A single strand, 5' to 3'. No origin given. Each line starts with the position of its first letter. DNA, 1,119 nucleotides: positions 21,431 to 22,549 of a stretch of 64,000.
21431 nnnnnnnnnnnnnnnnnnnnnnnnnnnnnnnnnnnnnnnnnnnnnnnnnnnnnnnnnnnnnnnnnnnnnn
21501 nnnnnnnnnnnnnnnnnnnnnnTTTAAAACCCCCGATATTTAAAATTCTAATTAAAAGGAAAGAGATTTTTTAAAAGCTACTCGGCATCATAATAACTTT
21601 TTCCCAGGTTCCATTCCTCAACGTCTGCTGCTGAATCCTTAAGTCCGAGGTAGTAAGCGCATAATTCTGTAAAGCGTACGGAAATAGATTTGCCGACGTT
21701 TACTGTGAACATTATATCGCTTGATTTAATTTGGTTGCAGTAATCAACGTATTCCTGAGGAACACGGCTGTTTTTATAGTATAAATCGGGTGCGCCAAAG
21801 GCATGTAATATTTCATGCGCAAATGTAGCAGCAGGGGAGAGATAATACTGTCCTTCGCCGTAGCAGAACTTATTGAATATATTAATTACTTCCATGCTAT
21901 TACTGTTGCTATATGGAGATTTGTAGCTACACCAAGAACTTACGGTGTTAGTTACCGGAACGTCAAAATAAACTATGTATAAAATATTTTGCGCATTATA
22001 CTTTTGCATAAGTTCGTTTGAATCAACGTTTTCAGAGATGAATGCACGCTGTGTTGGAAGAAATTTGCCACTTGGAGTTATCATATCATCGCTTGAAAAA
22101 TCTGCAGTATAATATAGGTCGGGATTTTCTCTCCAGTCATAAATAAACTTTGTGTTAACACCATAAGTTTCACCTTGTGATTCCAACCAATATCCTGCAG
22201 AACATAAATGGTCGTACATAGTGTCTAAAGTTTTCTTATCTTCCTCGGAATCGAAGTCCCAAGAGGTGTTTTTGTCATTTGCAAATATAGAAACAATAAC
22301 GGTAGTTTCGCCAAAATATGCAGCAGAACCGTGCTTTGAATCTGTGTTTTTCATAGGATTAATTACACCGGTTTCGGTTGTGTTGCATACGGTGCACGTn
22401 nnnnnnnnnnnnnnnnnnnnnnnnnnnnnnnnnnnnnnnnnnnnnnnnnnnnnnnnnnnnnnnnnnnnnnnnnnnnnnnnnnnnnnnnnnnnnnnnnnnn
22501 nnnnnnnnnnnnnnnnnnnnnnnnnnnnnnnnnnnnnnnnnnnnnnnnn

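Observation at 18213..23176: Tandem triplication of Cys/His-repeat lipoproteins ending in a snapalysin-like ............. motif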

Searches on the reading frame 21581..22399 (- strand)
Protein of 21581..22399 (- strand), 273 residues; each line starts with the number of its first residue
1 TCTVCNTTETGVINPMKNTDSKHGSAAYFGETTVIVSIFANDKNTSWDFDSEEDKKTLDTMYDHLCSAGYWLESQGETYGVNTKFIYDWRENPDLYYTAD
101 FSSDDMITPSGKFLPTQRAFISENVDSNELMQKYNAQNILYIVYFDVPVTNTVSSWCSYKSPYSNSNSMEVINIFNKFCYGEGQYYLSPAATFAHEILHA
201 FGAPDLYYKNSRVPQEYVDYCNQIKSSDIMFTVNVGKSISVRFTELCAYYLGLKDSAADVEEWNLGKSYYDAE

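Call 7: find_homologous_proteins(query=window:21581-22399:-, max_evalue=0.001)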
Query window:21581-22399:- (273 aa): 51 proteins with E <= 0.001 among 288 candidates.
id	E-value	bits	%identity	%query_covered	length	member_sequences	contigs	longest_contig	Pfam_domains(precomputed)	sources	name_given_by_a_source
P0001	6.4e-128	444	71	99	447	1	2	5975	-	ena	-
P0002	2.9e-104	366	64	98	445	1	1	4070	-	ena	-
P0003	1.2e-97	344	60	98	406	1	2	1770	-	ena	-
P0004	3.4e-90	320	57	92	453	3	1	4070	-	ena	-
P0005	3.2e-89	317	57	99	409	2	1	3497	-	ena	-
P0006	5.4e-88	313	56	99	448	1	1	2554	-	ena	-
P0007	1.1e-87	312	78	62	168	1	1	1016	-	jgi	jgi:hypothetical protein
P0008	2.6e-81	291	51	99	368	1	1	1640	-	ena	-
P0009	2.9e-77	278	52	98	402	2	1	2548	-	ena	-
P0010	5.1e-77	277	52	100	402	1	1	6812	-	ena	-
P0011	8.5e-75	269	50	99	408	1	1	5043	-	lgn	-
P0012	2.8e-74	268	50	98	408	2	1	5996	-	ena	-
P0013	9.8e-71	256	47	99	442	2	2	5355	-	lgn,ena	-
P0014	9.6e-70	253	46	99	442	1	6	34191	-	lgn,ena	-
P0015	1.0e-66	243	46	99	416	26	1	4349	-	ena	-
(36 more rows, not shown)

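Call 10: search_solved_structures(query=A1, max_evalue=10, show_alignments=5)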
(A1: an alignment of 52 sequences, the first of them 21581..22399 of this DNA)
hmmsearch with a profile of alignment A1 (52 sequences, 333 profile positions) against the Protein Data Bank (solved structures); distinct sequences matched with E-value up to 10: 1.
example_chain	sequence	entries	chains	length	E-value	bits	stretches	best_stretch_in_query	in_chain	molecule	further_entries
9nnd_a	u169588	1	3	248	2.6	10.2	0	106-158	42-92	Endogenous retrovirus group K member 7 Pol protein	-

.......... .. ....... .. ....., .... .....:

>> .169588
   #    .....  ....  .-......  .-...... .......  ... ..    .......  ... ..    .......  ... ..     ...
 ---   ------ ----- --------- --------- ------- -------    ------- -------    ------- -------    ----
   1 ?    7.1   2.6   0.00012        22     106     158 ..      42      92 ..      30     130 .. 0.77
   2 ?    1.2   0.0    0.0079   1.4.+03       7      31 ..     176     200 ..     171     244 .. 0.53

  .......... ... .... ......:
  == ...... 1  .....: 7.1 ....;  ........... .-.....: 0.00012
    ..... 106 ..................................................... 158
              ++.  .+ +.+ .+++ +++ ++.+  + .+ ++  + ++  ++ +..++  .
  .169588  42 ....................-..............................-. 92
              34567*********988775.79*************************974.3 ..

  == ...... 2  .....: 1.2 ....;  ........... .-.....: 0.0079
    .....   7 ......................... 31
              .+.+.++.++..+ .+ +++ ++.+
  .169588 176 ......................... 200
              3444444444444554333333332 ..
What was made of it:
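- A family profile of 52 sequences finds no PDB metalloprotease at E <= 10 (call 10).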

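Call 21: predict_structure(alignment_id=A1)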
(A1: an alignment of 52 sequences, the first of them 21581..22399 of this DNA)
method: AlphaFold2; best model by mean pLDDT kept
length: 273 residues; sequences in the alignment: 52
mean_pLDDT: 92.5   pTM: 0.91
mean pLDDT of the five models: 92.5, 92.4, 91.9, 92.0, 91.9
residues with pLDDT >= 90: 231; 70-90: 20; 50-70: 17; < 50: 5
segments of 3 or more residues with pLDDT < 50: 1-3
pLDDT, mean of each block of 10 residues (from residue 1): 52 56 89 98 97 98 99 98 98 98 94 95 96 95 98 94 79 97 96 98 97 98 98 98 98 97 95 69
secondary structure, 60 per line:
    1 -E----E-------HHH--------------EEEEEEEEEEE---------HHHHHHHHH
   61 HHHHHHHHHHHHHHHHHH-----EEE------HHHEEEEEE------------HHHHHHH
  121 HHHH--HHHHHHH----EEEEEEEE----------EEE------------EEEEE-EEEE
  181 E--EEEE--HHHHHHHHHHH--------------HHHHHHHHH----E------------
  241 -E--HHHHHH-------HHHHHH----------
elements in order: E32-42 H52-78 E84-86 E96-101 H114-124 H127-133 E138-145 E156-158 E171-175 E177-181 E184-187 H190-200 H215-223 H245-250 H258-263
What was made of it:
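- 21581..22381 (-): Catalytic domain of gene C (residues 266-532). AF2 pLDDT 92.5 and pTM 0.91 (call 21).
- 21710..21718 (-): Candidate Met-turn DIM of gene C (residues 487-489). It lies in a non-regular segment between two predicted helices (call 21).
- On Metzincin clan (MEROPS MA(M)): The strand/helix order from DSSP fits this layout as I know it (call 21).
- Catalytic-domain model has pLDDT 92.5 and pTM 0.91, with HExxH in a helix followed by a turn (call 21).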

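Call 23: fold_search(model_id=the predicted structure, library=pdb)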
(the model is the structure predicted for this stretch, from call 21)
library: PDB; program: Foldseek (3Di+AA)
matches with E <= 10: 534; with E <= 0.001: 39
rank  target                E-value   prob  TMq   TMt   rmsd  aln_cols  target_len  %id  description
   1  1dth_A                4.8e-05  1.00  0.40  0.51   8.3       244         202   11  METALLOPROTEASE (released 1997-02-12)
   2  3hdb_A                4.8e-05  1.00  0.33  0.24  11.0       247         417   13  Crystal structure of AaHIV, A metalloproteinase from venom of Agkistrodon Acutus (released 2009-08-11)
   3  2aig                  1.1e-04  0.97  0.29  0.35  10.9       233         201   12  ADAMALYSIN II WITH PEPTIDOMIMETIC INHIBITOR POL647 (released 1998-04-15)
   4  8weo_A                1.2e-04  1.00  0.35  0.47   7.5       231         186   13  Bacteroides fragilis toxin in complex with neutralization nanobody (released 2024-09-25)
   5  3k7n_A                1.3e-04  0.99  0.34  0.26  11.0       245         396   10  Structures of two elapid snake venom metalloproteases with distinct activities highlight the disulfide patterns in the (released 2010-03-02)
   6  1wni                  1.5e-04  1.00  0.37  0.47   6.4       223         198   13  Crystal Structure of H2-Proteinase (released 2004-08-17)
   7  3gbo                  1.6e-04  1.00  0.31  0.38   7.2       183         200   14  Crystal structure of BmooMPalpha-I, a non-hemorrhagic metalloproteinase isolated from Bothrops moojeni snake venom (released 2009-09-22)
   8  1yp1_A                1.7e-04  1.00  0.41  0.53   6.6       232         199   12  Crystal structure of a non-hemorrhagic fibrin(ogen)olytic metalloproteinase from venom of Agkistrodon acutus (released 2006-01-17)
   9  5y2z_G                1.7e-04  1.00  0.34  0.23   7.3       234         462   13  Crystal structure of human LGI1 EPTP-ADAM22 complex (released 2018-05-02)
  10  5y2z_I                1.8e-04  1.00  0.35  0.22   7.1       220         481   14  Crystal structure of human LGI1 EPTP-ADAM22 complex (released 2018-05-02)
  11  1bud                  1.8e-04  1.00  0.37  0.46   8.5       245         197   14  ACUTOLYSIN A FROM SNAKE VENOM OF AGKISTRODON ACUTUS AT PH 5.0 (released 1999-09-07)
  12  8hpy_A                1.8e-04  1.00  0.35  0.23   6.7       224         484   13  Crystal structure of human LGI1-ADAM22 complex (released 2023-12-13)
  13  6bdz_A                1.8e-04  1.00  0.39  0.27  10.4       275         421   13  ADAM10 Extracellular Domain Bound by the 11G2 Fab (released 2017-12-27)
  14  5y2z_A                1.9e-04  1.00  0.34  0.22   7.1       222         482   13  Crystal structure of human LGI1 EPTP-ADAM22 complex (released 2018-05-02)
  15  1kug_A                2.4e-04  1.00  0.41  0.53   6.6       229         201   13  Crystal Structure of a Taiwan Habu Venom Metalloproteinase complexed with its endogenous inhibitor pENW (released 2002-07-10)
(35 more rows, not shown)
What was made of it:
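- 21581..22381 (-): All Foldseek PDB top-50 hits are metzincins (call 23).
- On Metzincin clan (MEROPS MA(M)): All Foldseek PDB top-50 hits are metzincin catalytic domains, 39 with E <= 1e-3 (call 23).
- Closest known: Adamalysins/ADAMs. Same: Best structural matches for the predicted fold (E down to 4.8e-5, probability about 1.0; call 23).
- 39 hits have E <= 1e-3, the best is 4.8e-5, probabilities are about 1.0 and target-normalised TM-scores reach about 0.54 (call 23). Foldseek ranks adamalysins first (call 23).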

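Call 26: search_protein_families(library=pfam, alignment_id=A1, max_evalue=1)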
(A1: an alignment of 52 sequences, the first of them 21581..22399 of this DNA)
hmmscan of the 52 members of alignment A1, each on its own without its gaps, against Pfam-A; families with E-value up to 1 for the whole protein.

A. member 1, window:21581-22399:- (273 aa): 1 family
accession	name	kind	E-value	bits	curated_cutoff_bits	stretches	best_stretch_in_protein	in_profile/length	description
PF22427.2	SMMA_C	-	0.067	13.6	26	0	77-106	6-35/78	Maltogenic amylase, C-terminal domain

B. families by the number of members that match (of 52 scanned): 66 families (the first 25 are shown)
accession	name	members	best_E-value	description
PF13688.12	Reprolysin_5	9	0.00081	Metallo-peptidase family M12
PF13583.11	Reprolysin_4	7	0.0028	Metallo-peptidase family M12B Reprolysin-like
PF00130.28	C1_1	5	0.002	Phorbol esters/diacylglycerol binding domain (C1 domain)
PF02945.21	Endonuclease_7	4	0.088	Recombination endonuclease VII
PF24973.1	EGF_LMN_ATRN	3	0.003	Laminin/attractin EGF domain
PF20130.4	DUF6520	3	0.034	Family of unknown function (DUF6520)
PF14835.12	zf-RING_6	2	0.0017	zf-RING of BARD1-type protein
PF13582.12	Reprolysin_3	2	0.05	Metallo-peptidase family M12B Reprolysin-like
PF02257.21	RFX_DNA_binding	2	0.057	RFX DNA-binding domain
PF00050.26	Kazal_1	2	0.14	Kazal-type serine protease inhibitor domain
PF18576.7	HTH_52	1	0.0001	Helix-turn-helix domain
PF11645.14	PDDEXK_5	1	0.0011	PD-(D/E)XK endonuclease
PF00053.31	EGF_laminin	1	0.0035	Laminin EGF domain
PF01464.25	SLT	1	0.0045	Transglycosylase SLT domain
PF06605.17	Prophage_tail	1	0.0082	Prophage endopeptidase tail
PF02031.22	Peptidase_M7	1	0.022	Streptomyces extracellular neutral proteinase (M7) family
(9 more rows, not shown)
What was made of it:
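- Closest known: Snapalysin. Different: Pfam Peptidase_M7 matches 1 of 52 members, at E 0.022 (call 26).
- Closest known: Adamalysins/ADAMs. Same: Sub-threshold Reprolysin_3, _4 and _5 hits (call 26).
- Reprolysin_5 in 9 of 52 members and Reprolysin_4 in 7 of 52 (call 26). Sub-threshold Reprolysin_4 and Reprolysin_5 hits (call 26).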

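Call 27: fold_search(model_id=the predicted structure, library=viral)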
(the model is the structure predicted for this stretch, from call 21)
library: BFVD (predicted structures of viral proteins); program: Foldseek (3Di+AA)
matches with E <= 10: 329; with E <= 0.001: 0
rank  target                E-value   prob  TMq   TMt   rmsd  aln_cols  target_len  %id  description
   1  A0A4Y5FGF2            4.5e-03  0.87  0.32  0.34   9.3       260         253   12  Zn-dependent protease [Lactobacillus phage 3-521]
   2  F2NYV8                7.0e-03  0.72  0.27  0.31   9.9       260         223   10  Complete DpAV4 genome [Diadromus pulchellus ascovirus 4a]
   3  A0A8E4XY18            1.1e-02  0.85  0.33  0.42   8.8       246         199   14  Matrixin family metalloprotease [Maribacter phage Colly_1]
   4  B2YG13                1.4e-02  0.84  0.32  0.41   6.4       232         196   12  Matrix metalloproteinase [Musca hytrovirus(isolate Musca domestica/United States/Boucias/-)]
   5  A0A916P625            2.4e-02  0.33  0.27  0.23  14.6       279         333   12  Uncharacterized protein [Adoxophyes honmai entomopoxvirus 'L']
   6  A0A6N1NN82            3.1e-02  0.66  0.32  0.16   8.5       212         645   14  Ulilysin [Tupanvirus deep ocean]
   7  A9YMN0                8.4e-02  0.13  0.20  0.11  15.8       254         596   11  Matrix metalloprotease [Helicoverpa armigera granulovirus]
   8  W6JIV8                9.5e-02  0.51  0.32  0.33   8.5       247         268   10  Zinc-dependent metalloprotease [Alphaentomopoxvirus acuprea]
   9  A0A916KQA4            1.6e-01  0.18  0.26  0.19  10.3       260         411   10  Matrix metalloproteinase [Mythimna separata entomopoxvirus 'L']
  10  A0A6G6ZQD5            1.9e-01  0.03  0.14  0.13  15.6       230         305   13  (no name in the UniProt tables at hand)
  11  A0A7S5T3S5            2.3e-01  0.06  0.13  0.08  12.3       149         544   11  (no name in the UniProt tables at hand)
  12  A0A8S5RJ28            2.4e-01  0.18  0.16  0.33   7.1        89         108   15  Peptidase [virus sp. ctML55]
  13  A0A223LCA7            2.4e-01  0.13  0.19  0.23  10.3       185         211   16  IrrE N-terminal-like domain-containing protein [Bacillus phage PBS1]
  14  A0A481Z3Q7            2.8e-01  0.09  0.21  0.26  12.4       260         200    6  N-formylglutamate amidohydrolase [Pithovirus LCPAC103]
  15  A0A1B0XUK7            3.1e-01  0.14  0.29  0.21  10.5       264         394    9  (no name in the UniProt tables at hand)
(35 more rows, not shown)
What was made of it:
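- The best viral-library hits, all weak (best E 4.5e-3), are also mostly zinc metalloproteases (call 27).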

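Call 32: find_related_loci(query=A1, collection=genome_contigs, flank=8000)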
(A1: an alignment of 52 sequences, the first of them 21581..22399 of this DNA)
Query A1 (273 aa) in genome_contigs; peptide patterns used: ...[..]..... (x = any residue, [..] = any of these).
599 stretches matched a pattern (row limit reached: there are more); 355 encode a relative of the query (tblastn E <= 1e-3); the best 80 are kept; 80 distinct loci.
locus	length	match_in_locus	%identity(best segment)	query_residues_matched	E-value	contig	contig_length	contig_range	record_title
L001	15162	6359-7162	47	1-273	6e-76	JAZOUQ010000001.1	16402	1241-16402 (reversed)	MAG: Eubacteriales bacterium isolate T1900045532_YK20190226.MAGScoT_cleanbin_000011 SGB_7733_k141_584060, whole genome s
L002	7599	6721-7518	47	1-271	2e-75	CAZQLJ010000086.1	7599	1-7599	MAG TPA_asm: uncultured Clostridium sp. isolate SRP315200_co2_593 genome assembly, contig: NODE_15891_length_7599_cov_11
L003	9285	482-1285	47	1-273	5e-74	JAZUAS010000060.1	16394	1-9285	MAG: Eubacteriales bacterium isolate T1900045319_YK20190008.MAGScoT_cleanbin_000024 SGB_6338_k141_280371, whole genome s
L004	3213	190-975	41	2-268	4e-66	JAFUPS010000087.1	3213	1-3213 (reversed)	MAG: Clostridia bacterium isolate RGIG4713 Roe_deer_Rectum.Co__c936518, whole genome shotgun sequence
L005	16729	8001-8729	45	24-268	6e-64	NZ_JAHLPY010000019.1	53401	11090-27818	Anaerostipes sp. MSJ-23 M-23_ctg00019, whole genome shotgun sequence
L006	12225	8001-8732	44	23-270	9e-63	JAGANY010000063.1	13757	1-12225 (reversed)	MAG: Ruminiclostridium sp. isolate RGIG8615 Water_deer_Cecum.Co__c1432292, whole genome shotgun sequence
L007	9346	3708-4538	43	1-271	2e-62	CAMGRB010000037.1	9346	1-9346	MAG: uncultured Clostridia bacterium isolate SRR11551381_bin.19_metaWRAP_v1.3_MAG genome assembly, contig: ERZ11474004.5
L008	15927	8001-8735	41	20-272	2e-61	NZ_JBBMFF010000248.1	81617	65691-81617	Faecousia intestinalis strain CLA-AA-H192 CLAAAH192_contig_453_length_81617, whole genome shotgun sequence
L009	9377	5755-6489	45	23-271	2e-60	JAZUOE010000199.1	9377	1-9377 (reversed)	MAG: Ruminiclostridium sp. isolate T1900044876_TS20190342.MAGScoT_cleanbin_000039 SGB_3188_k141_880078, whole genome sho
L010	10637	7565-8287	44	22-271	5e-60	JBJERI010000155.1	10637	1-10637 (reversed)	MAG: Ruminiclostridium sp. isolate SARD12_bin.014 NODE_3087_length_10637_cov_6.013136, whole genome shotgun sequence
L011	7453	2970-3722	41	16-273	9e-59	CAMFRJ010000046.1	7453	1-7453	MAG: uncultured Erysipelotrichaceae bacterium isolate SRR15725430_bin.18_metaWRAP_v1.3_MAG genome assembly, contig: ERZ1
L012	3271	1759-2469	43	21-268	2e-58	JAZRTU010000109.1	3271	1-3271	MAG: Eubacteriales bacterium isolate T1900045338_YK20190027.MAGScoT_cleanbin_000081 SGB_6640_k141_1061400, whole genome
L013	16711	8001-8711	39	20-265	2e-53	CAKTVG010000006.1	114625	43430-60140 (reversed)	MAG: uncultured Oscillospiraceae bacterium isolate REFINED_METABAT215_TOP10_CONTIGS_1500_ASSEMBLY_K77_MERGED__Hadza_PheC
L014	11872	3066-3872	38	2-268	4e-53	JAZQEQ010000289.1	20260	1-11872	MAG: Oscillospiraceae bacterium isolate T1900044633_TS20190099.MAGScoT_cleanbin_000084 SGB_1103_k141_285288, whole genom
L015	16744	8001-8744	38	20-268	1e-52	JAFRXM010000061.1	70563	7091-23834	MAG: Bacillota bacterium isolate RGIG2887 Goat_Omasum.Co__c2145419, whole genome shotgun sequence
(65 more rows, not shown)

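Call 33: search_protein_representatives(alignment_id=A1)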
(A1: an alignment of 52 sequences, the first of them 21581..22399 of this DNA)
Query: 52 sequences, 333 profile positions. Proteins with E-value up to 0.001 (for the whole library): 1443; up to 1e-10: 808; up to 1e-30: 358. The best 150 are listed.
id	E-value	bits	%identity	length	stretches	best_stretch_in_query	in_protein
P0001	3.7e-118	410.8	-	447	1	1-328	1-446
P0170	1.3e-114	399.1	-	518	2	44-328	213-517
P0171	2.1e-114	398.4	-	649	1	35-328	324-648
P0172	8.3e-111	386.6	-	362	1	3-330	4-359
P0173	4.1e-110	384.3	-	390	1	1-328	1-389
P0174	1.9e-108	378.8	-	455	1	34-328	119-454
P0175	3.0e-107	374.9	-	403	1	1-329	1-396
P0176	3.3e-107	374.8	-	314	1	15-328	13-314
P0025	2.8e-106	371.8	-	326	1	1-328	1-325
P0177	1.3e-103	363.0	-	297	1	74-329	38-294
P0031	1.5e-102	359.5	-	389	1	1-332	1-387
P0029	1.6e-102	359.3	-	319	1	2-329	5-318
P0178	2.6e-102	358.7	-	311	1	2-328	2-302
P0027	4.2e-101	354.7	-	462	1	30-326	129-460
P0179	6.3e-101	354.1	-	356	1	4-332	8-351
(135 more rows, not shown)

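Call 34: find_encoding_contigs(protein=P0001, flank=6000, max_places=4)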
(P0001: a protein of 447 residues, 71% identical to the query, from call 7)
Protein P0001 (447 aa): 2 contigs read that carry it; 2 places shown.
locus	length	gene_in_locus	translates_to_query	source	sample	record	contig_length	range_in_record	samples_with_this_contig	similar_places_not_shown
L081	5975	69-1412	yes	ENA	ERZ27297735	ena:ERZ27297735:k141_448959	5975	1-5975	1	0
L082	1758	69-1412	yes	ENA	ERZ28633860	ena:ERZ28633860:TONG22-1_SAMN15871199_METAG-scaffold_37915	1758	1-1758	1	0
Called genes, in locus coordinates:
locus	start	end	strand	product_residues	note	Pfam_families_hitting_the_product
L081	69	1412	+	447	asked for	-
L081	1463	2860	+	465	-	-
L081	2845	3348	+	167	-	PF03449:GreA_GreB_N, PF01272:GreA_GreB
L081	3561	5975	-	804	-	?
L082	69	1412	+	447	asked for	-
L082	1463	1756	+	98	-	?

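Call 35: find_encoding_contigs(protein=P0002, flank=6000, max_places=4)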
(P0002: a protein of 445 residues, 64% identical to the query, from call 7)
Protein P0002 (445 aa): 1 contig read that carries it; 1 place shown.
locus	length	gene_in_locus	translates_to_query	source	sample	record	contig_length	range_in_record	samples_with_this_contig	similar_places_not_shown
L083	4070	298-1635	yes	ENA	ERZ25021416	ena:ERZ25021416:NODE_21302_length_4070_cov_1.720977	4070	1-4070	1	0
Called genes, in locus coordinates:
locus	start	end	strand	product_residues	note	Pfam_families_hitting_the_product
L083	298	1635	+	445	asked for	-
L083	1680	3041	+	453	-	-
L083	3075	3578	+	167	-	PF03449:GreA_GreB_N, PF01272:GreA_GreB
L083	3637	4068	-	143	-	?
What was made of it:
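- Synteny copy-copy-greA-leuS is conserved (calls 34, 35).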

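Call 60: search_protein_families(library=ncbifam, alignment_id=A1, max_evalue=0.1)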
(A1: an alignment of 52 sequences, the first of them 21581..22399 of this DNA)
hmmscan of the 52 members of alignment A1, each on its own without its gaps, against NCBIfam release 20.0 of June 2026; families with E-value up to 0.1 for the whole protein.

A. member 1, window:21581-22399:- (273 aa): 1 family
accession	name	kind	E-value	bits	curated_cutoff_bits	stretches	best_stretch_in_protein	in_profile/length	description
TIGR03296.1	M6dom_TIGR03296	domain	4.6e-05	23.4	110.8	1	163-219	138-197/286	M6 family metalloprotease domain-containing protein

B. families by the number of members that match (of 52 scanned): 33 families (the first 25 are shown)
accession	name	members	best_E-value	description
TIGR03296.1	M6dom_TIGR03296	31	8.5e-06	M6 family metalloprotease domain-containing protein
NF038115.1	SVAGG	25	1.8e-05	SVAGG family GlyGly-CTERM protein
NF047847.2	SS_mature_LptM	11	0.00029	LPS translocon maturation chaperone LptM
NF058647.1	lipo_LytA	6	0.0089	acidic lipoprotein LytA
NF047408.1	SA0632_fam_LP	4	0.0026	SA0632 family lipoprotein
NF001864.0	PRK00615.1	4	0.044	glutamate-1-semialdehyde aminotransferase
NF052321.1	LP_Lmo2079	3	0.0018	Lmo2079 family surface lipoprotein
NF050142.1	PG1828_fam_lipo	2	8.8e-05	PG1828 family lipoprotein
NF045720.1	rubredox_RCKP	2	0.0044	RCKP-type rubredoxin-like domain-containing protein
NF040528.1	SP_0198_lipo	2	0.0047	SP_0198 family lipoprotein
NF041193.1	lipo_SP0191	2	0.017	SP0191 family lipoprotein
NF045774.1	cytochro_C551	2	0.019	cytochrome c551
NF033875.1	Agg_substance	2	0.028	LPXTG-anchored aggregation substance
NF042930.1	EF0163_fam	1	0.0025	EF0163 family protein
NF040526.1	SCO0930_lipo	1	0.0091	SCO0930 family lipoprotein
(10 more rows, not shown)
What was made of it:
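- TIGR03296 (M6 domain) in 31 of 52 members, best E 8.5e-6 (call 60).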
